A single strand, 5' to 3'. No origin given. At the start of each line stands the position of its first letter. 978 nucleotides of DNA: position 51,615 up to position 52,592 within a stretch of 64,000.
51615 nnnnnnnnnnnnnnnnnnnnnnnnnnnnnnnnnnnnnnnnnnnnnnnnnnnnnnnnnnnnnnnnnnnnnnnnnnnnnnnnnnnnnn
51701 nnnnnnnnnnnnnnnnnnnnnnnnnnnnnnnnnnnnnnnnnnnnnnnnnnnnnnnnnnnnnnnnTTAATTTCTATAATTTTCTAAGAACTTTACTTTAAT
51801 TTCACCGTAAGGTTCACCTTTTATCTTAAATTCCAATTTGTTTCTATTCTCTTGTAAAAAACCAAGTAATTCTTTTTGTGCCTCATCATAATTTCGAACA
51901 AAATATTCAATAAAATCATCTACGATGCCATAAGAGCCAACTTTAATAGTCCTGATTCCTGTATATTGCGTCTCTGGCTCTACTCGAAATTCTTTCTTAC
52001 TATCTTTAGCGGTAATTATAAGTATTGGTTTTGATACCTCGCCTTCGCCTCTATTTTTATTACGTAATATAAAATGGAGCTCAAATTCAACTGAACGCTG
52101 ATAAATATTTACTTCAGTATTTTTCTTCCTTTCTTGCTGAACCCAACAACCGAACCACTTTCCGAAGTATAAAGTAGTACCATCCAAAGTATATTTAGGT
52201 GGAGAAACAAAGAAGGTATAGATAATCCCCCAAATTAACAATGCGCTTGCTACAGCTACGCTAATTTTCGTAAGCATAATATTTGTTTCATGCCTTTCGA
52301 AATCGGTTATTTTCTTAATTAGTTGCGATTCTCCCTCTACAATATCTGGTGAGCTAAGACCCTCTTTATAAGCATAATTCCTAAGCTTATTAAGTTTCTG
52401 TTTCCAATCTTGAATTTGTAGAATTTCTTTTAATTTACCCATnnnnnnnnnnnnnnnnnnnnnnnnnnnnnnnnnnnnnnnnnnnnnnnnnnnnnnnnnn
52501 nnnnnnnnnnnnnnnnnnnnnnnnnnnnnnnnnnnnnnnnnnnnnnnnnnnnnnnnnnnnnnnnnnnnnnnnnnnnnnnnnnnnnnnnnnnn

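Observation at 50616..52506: AT-rich two-gene cassette: single-pass membrane protein plus N-terminal HNH nuclease with an unknown C-terminal domain (candidate uncharacterised defence or abortive-infection module)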

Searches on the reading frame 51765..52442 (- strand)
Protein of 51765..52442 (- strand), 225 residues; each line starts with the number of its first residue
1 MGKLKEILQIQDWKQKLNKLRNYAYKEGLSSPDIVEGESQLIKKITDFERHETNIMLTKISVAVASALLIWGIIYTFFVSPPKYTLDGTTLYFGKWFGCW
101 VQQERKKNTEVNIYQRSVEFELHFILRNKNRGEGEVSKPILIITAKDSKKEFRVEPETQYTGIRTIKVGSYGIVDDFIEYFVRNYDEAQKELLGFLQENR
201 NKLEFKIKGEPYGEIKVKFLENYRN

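Call 3: search_protein_families(library=pfam, proteins=[window:51765-52442:-], max_evalue=1)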
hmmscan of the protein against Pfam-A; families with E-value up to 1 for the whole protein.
window:51765-52442:- (225 aa): 2 families
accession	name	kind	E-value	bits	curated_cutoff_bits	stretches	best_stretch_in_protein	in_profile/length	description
PF08542.16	Rep_fac_C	-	0.017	15.9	23.6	1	5-61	11-66/88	Replication factor C C-terminal domain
PF02706.20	Wzz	-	0.32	11.8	25.5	1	62-86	20-43/91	Chain length determinant protein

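Call 4: search_protein_families(library=padloc, proteins=[window:51765-52442:-], max_evalue=1)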
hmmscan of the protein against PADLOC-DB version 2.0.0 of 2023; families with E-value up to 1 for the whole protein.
window:51765-52442:- (225 aa): 0 families

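Call 5: search_protein_families(library=ncbifam, proteins=[window:51765-52442:-], max_evalue=1)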
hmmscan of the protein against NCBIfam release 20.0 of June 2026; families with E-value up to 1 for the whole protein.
window:51765-52442:- (225 aa): 0 families

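Call 6: search_protein_families(library=phrogs, proteins=[window:51765-52442:-], max_evalue=1)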
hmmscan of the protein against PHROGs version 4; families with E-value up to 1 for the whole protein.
window:51765-52442:- (225 aa): 2 families
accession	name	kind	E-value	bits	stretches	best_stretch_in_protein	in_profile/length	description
phrog_6580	-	unknown function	0.19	12.6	1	143-186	24-69/85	-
phrog_2594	-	unknown function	0.21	12.6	1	120-187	45-114/118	-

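Call 8: find_homologous_proteins(query=window:51765-52442:-)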
Query window:51765-52442:- (225 aa): 8 proteins with E <= 0.001 among 289 candidates.
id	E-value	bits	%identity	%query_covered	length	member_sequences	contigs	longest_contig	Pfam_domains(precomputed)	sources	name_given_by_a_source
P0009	1.3e-145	500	100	100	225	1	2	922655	-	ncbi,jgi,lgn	ncbi:MAG: hypothetical protein WC731_03885 [Candidatus Omnitrophota bacterium]|jgi:hypothetical prot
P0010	3.5e-95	336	69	99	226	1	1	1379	-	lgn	-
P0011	1.1e-92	327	68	100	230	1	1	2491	-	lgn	-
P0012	2.8e-87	310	65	99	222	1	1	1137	-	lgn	-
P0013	9.6e-81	288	56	100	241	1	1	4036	-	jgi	-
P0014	7.1e-53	197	44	98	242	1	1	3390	-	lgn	-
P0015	1.9e-52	196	44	100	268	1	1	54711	-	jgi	jgi:hypothetical protein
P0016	1.1e-33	135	43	75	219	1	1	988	-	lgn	-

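Call 10: find_encoding_contigs(protein=P0015, flank=8000)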
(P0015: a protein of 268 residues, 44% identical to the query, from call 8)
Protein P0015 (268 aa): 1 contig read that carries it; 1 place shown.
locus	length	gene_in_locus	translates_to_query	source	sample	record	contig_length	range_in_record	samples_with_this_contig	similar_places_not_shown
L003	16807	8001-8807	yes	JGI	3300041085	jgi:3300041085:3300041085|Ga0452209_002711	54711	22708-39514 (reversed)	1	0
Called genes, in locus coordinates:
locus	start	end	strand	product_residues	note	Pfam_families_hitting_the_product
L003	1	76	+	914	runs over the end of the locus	PF02749:QRPTase_N, PF01729:QRPTase_C, PF04851:ResIII, PF17757:UvrB_inter, PF27431:UvrB_3rd, PF00271:Helicase_C, PF12344:UvrB, PF02151:UVR, +1 more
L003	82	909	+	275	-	PF03099:BPL_LplA_LipB, PF02237:BPL_C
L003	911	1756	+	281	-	PF00398:RrnaAD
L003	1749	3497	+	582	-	PF00515:TPR_1 (weak), PF07719:TPR_2 (weak), PF13414:TPR_11, PF13432:TPR_16, PF00515:TPR_1 (weak), PF07719:TPR_2 (weak), PF13431:TPR_17, PF13424:TPR_12, +20 more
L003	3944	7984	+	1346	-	PF28130:DUF8371 (weak)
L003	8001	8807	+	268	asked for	-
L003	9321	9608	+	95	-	PF02686:GatC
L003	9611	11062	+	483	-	PF01425:Amidase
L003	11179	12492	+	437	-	PF02934:GatB_N, PF02637:GatB_Yqey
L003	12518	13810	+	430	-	PF22694:CtpB_N-like (weak), PF00595:PDZ, PF13180:PDZ_2, PF17820:PDZ_6, PF03572:Peptidase_S41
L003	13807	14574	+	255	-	PF04748:Polysacc_deac_2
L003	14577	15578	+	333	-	PF00814:TsaD, PF22521:HypF_C_2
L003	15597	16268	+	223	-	PF02308:MgtC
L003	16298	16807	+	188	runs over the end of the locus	PF04519:Bactofilin, PF12728:HTH_17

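Call 13: find_encoding_contigs(protein=P0013, flank=5000)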
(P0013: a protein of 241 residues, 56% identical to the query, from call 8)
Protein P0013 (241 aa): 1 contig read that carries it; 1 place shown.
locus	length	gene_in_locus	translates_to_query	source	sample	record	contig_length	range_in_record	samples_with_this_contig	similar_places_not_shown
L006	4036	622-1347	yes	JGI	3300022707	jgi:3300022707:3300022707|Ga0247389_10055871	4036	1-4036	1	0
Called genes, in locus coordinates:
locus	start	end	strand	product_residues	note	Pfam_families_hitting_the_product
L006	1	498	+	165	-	?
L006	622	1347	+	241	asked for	-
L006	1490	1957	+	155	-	-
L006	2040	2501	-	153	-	PF12844:HTH_19, PF13560:HTH_31, PF01381:HTH_3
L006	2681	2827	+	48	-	-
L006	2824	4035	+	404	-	?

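Call 14: find_encoding_contigs(protein=P0014, flank=5000)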
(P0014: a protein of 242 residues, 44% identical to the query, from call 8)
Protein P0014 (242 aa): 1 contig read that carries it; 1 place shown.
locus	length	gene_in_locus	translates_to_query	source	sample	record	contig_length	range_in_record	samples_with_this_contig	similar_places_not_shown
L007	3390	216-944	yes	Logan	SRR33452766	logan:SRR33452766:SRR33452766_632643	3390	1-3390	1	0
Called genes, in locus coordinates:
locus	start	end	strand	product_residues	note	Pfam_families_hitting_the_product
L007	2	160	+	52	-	?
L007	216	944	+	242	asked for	-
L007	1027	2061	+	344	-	PF13289:SIR2_2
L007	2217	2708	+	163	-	-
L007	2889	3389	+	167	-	?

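Call 15: find_encoding_contigs(protein=P0011, flank=5000)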
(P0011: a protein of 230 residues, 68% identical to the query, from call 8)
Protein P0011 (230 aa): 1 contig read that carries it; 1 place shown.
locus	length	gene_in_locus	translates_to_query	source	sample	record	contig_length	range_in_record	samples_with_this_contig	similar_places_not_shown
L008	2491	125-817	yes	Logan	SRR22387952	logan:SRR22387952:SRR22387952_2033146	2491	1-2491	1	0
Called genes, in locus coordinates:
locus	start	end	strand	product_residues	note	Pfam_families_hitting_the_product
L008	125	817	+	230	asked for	-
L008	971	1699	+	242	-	PF18780:HNH_repeat, PF01844:HNH, PF14279:HNH_5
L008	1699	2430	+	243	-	PF12686:DUF3800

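Call 28: find_related_loci(query=A2, collection=metagenome_contigs, flank=6000)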
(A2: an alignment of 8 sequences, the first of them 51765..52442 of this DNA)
Query A2 (225 aa) in metagenome_contigs; peptide patterns used: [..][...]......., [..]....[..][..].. (x = any residue, [..] = any of these).
407 stretches matched a pattern; 2 encode a relative of the query (tblastn E <= 1e-3); 2 distinct loci.
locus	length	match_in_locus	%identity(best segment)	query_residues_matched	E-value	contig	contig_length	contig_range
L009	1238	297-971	100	1-225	4e-167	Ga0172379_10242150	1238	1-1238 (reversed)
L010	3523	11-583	40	49-221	2e-50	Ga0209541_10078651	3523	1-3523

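Call 34: search_protein_families(library=padloc, proteins=[L007:1027-2061:+, L008:971-1699:+, L008:1699-2430:+, L006:1490-1957:+, L003:3944-7984:+], max_evalue=0.01)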
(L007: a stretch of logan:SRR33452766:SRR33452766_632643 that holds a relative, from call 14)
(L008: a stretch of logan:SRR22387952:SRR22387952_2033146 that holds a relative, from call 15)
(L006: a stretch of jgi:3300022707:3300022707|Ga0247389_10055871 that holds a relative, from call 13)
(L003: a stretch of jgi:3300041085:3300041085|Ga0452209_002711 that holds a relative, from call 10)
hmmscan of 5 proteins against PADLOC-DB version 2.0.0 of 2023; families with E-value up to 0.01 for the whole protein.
L007:1027-2061:+ (344 aa): 12 families
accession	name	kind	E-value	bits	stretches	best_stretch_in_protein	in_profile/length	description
PDLC04087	SIR2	-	3e-10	37.5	1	115-280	120-266/343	-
PDLC04093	SIR2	-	5.2e-08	30.3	1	5-214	26-231/395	-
PDLC04096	SIR2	-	1.9e-07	28.9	1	181-305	69-174/230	-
PDLC04084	SIR2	-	3.2e-07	28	2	6-147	45-202/414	-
PDLC02408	Aga_SIR2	-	8.1e-07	26.5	1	82-324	105-309/343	Class II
PDLC04082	SIR2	-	2.1e-06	24.9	1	123-198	127-204/345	-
PDLC04078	SIR2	-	3.4e-05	21.7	1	182-306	11-116/171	-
PDLC04081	SIR2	-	4e-05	21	1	2-197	17-209/345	-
PDLC04080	SIR2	-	0.00094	16.4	1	124-244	125-242/347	-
PDLC04088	SIR2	-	0.001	16.3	1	126-202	175-240/390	-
PDLC04094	SIR2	-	0.0019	15.4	0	80-144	102-169/399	-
PDLC04079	SIR2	-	0.0073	12.9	0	125-199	186-261/430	-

L008:971-1699:+ (242 aa): 10 families
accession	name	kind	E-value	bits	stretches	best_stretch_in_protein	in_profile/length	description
PDLC03478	REase_II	-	2.1e-09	35.5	1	160-240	82-163/219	Type II restriction enzyme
PDLC03431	REase_II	-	3.3e-07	28.1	1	170-235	131-206/246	Type II restriction enzyme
PDLC03418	REase_II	-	0.00026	18.2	1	204-237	338-371/372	Type II restriction enzyme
PDLC00325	PtuB1|PtuB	-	0.0006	17.5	1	174-237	38-103/213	Unknown function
PDLC00354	PtuB1|PtuB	-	0.00079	17.1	1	173-233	34-96/204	Unknown function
PDLC00350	PtuB1|PtuB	-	0.00091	17.2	1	174-237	36-101/224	Unknown function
PDLC02859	DpdF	-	0.0019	14.7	1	182-234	2-51/545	DpdF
PDLC00335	PtuB1|PtuB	-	0.0035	14.9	1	177-237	38-100/214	Unknown function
PDLC00345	PtuB1|PtuB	-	0.0035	14.9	1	136-237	4-103/223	Unknown function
PDLC03656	mREase_IV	-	0.004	14.9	1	182-232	199-252/277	Type IV methyl-directed restriction enzyme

L008:1699-2430:+ (243 aa): 0 families

L006:1490-1957:+ (155 aa): 0 families

L003:3944-7984:+ (1346 aa): 0 families

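Call 51: find_related_loci(query=A2, collection=viral_contigs, flank=5000)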
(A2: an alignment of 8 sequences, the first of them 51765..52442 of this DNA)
Query A2 (225 aa) in viral_contigs; peptide patterns used: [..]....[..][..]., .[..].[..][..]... (x = any residue, [..] = any of these).
36 stretches matched a pattern, but none encodes a relative of the query by tblastn (E <= 1e-3).

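Call 52: find_homologous_proteins(query=A2, max_evalue=0.01)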
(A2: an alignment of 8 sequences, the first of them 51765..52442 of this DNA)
Query A2 (8 sequences) (225 aa, profile of the alignment): 16 proteins with E <= 0.01 among 3867 candidates.
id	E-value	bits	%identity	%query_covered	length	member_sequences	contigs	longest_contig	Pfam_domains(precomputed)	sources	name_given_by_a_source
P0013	4.1e-118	411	56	100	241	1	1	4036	-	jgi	-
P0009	4.9e-111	388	100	100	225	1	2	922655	-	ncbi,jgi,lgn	ncbi:MAG: hypothetical protein WC731_03885 [Candidatus Omnitrophota bacterium]|jgi:hypothetical prot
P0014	6.7e-110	384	44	98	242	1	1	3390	-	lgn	-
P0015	1.0e-109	384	44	100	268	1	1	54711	-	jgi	jgi:hypothetical protein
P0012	7.9e-107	374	65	99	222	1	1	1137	-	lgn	-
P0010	5.0e-105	368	69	99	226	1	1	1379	-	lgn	-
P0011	9.5e-104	364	68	100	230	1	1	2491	-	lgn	-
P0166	3.5e-98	346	45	96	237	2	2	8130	-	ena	-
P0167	4.4e-94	332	43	98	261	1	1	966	-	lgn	-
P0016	1.7e-86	308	43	75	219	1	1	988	-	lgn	-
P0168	3.8e-80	287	44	76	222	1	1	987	-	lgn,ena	-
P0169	4.8e-74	267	45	75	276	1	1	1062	-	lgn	-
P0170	1.2e-73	266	40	77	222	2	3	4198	-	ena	-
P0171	8.6e-71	256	37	90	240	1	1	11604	-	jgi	-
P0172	1.8e-60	222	35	96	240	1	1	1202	-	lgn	-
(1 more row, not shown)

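Call 53: find_encoding_contigs(protein=P0166, flank=6000)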
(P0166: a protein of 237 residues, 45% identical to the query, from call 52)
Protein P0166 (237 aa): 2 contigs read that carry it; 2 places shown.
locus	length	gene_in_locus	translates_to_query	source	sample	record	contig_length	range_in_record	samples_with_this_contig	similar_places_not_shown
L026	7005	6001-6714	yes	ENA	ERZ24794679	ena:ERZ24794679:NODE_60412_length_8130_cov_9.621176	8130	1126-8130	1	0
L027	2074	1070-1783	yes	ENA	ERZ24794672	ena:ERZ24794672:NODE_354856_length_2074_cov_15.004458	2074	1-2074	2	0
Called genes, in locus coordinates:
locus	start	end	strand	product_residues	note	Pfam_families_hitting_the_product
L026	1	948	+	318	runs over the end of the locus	-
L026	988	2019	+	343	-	-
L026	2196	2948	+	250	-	-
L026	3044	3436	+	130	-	-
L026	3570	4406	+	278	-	-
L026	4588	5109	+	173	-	-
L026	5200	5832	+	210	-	PF13643:DUF4145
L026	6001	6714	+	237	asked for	-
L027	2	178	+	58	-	?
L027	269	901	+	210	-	PF13643:DUF4145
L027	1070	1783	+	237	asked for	-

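Call 54: find_encoding_contigs(protein=P0171, flank=6000)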
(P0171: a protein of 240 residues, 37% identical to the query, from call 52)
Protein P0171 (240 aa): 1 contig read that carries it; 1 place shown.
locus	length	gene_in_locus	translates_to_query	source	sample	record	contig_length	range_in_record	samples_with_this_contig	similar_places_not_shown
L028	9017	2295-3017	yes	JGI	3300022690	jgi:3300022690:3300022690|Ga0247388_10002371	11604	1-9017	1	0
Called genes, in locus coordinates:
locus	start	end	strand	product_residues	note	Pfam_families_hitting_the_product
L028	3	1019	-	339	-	?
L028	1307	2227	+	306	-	-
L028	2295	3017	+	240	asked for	-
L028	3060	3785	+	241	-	-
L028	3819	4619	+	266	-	-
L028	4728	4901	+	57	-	-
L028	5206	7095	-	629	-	PF05496:RuvB_N, PF00004:AAA, PF05491:WHD_RuvB, PF13102:Phage_int_SAM_5 (weak), PF13495:Phage_int_SAM_4 (weak), PF00589:Phage_integrase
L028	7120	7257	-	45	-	-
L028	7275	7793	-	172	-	PF07275:ArdA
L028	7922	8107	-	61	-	PF13022:HTH_Tnp_1_2 (weak)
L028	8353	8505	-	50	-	-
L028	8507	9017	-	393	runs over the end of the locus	PF04055:Radical_SAM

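Call 55: find_encoding_contigs(protein=P0170, flank=6000)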
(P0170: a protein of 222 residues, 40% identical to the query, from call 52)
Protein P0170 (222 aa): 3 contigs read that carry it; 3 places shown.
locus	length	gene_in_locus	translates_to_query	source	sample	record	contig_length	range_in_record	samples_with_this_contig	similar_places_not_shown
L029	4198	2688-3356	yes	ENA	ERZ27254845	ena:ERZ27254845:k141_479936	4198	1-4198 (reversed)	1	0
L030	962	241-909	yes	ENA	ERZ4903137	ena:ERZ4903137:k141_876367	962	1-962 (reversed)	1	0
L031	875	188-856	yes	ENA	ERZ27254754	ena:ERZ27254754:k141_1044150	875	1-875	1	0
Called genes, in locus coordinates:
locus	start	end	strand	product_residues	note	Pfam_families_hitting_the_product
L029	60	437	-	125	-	-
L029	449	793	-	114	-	-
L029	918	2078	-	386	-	PF00665:rve (faint), PF13683:rve_3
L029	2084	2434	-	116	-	-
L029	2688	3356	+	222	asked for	-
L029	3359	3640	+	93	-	-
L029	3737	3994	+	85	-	-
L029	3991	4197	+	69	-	?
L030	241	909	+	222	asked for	-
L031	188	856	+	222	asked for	-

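Call 60: search_solved_structures(query=A2, max_evalue=10)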
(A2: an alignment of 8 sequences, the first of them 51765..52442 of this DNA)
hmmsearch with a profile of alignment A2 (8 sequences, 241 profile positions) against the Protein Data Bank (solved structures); distinct sequences matched with E-value up to 10: 0.

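Call 87: search_protein_families(library=pfam, alignment_id=A4, max_evalue=1)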
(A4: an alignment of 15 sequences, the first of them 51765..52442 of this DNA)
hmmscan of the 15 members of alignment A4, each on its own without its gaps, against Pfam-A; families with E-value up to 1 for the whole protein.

A. member 1, window:51765-52442:- (225 aa): 2 families
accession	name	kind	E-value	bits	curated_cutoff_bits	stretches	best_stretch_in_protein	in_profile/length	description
PF08542.16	Rep_fac_C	-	0.017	15.9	23.6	1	5-61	11-66/88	Replication factor C C-terminal domain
PF02706.20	Wzz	-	0.32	11.8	25.5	1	62-86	20-43/91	Chain length determinant protein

B. families by the number of members that match (of 15 scanned): 18 families
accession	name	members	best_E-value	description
PF20342.3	DUF6637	2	0.021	Family of unknown function (DUF6637)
PF09716.15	ETRAMP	2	0.065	Malarial early transcribed membrane protein (ETRAMP)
PF02706.20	Wzz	2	0.1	Chain length determinant protein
PF08542.16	Rep_fac_C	1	0.017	Replication factor C C-terminal domain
PF12992.12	DUF3876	1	0.025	Domain of unknown function, B. Theta Gene description (DUF3876)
PF08469.15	NPHI_C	1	0.029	Nucleoside triphosphatase I C-terminal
PF25521.1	HTH_TANC1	1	0.04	TANC1-like, winged helix-turn-helix domain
PF23018.2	Cypovirus_WIV_4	1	0.058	Cypovirus WIV domain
PF13038.11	DUF3899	1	0.06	Domain of unknown function (DUF3899)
PF10410.14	DnaB_bind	1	0.071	DnaB-helicase binding domain of primase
PF07857.17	TMEM144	1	0.088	Transmembrane family, TMEM144 of transporters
PF07352.17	Phage_Mu_Gam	1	0.1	Bacteriophage Mu Gam like protein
PF04304.18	DUF454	1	0.15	Protein of unknown function (DUF454)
PF10779.14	XhlA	1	0.15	Haemolysin XhlA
PF12116.14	SpoIIID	1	0.18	Stage III sporulation protein D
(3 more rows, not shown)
